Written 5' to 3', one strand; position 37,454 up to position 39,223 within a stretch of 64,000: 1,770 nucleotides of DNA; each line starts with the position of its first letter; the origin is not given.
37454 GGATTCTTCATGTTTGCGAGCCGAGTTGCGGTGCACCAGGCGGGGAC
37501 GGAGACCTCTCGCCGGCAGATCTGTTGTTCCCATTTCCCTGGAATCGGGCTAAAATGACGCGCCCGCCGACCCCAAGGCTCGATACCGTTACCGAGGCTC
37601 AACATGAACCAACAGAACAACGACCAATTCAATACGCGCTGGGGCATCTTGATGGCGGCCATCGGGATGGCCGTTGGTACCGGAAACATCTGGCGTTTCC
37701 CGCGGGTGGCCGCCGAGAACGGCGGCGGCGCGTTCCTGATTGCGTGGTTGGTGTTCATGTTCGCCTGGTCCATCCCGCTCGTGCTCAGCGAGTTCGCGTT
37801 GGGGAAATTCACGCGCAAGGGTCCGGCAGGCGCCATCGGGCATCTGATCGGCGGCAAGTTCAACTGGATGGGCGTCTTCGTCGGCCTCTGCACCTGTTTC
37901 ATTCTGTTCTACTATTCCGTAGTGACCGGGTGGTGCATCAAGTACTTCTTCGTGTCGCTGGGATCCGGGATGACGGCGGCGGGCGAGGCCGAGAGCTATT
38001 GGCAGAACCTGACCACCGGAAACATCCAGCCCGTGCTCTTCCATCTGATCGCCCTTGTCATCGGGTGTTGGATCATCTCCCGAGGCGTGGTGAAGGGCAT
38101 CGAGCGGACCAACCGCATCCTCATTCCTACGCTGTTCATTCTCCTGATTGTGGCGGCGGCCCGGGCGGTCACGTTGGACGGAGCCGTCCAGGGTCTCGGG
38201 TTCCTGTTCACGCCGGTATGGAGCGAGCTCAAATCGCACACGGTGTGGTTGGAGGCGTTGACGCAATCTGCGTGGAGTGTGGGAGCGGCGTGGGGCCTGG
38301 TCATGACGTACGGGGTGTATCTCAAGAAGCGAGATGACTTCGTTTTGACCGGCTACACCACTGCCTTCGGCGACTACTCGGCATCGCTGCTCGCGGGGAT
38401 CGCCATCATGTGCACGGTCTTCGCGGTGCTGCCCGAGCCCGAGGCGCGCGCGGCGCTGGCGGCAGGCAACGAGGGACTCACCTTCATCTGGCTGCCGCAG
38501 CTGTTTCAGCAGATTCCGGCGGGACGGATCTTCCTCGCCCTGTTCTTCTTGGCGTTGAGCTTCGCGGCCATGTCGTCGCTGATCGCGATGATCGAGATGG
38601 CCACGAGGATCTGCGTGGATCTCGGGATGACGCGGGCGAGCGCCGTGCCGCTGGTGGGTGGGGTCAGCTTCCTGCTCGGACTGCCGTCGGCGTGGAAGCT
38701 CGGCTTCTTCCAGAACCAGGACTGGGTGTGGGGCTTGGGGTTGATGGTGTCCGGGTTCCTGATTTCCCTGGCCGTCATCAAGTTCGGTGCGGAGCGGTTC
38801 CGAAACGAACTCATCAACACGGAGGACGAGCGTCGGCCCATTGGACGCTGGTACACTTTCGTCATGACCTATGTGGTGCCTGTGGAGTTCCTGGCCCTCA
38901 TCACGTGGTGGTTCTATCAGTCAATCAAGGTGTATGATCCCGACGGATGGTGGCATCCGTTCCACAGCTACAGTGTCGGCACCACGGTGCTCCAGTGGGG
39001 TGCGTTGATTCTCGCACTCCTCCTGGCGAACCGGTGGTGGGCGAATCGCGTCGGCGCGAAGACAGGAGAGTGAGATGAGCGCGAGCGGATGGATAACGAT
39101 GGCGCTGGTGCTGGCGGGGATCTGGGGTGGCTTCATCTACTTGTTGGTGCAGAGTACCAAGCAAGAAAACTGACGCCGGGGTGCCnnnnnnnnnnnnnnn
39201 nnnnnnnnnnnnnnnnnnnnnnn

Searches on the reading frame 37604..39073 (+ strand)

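Call 26: search_protein_families(library=pfam, proteins=[window:37604-39073:+], max_evalue=0.0001)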
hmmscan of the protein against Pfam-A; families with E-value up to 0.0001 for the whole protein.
window:37604-39073:+ (489 aa): 1 family
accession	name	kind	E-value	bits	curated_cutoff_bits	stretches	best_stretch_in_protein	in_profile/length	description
PF00209.24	SNF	-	5.4e-57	194.1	27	2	148-474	180-517/524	Sodium:neurotransmitter symporter family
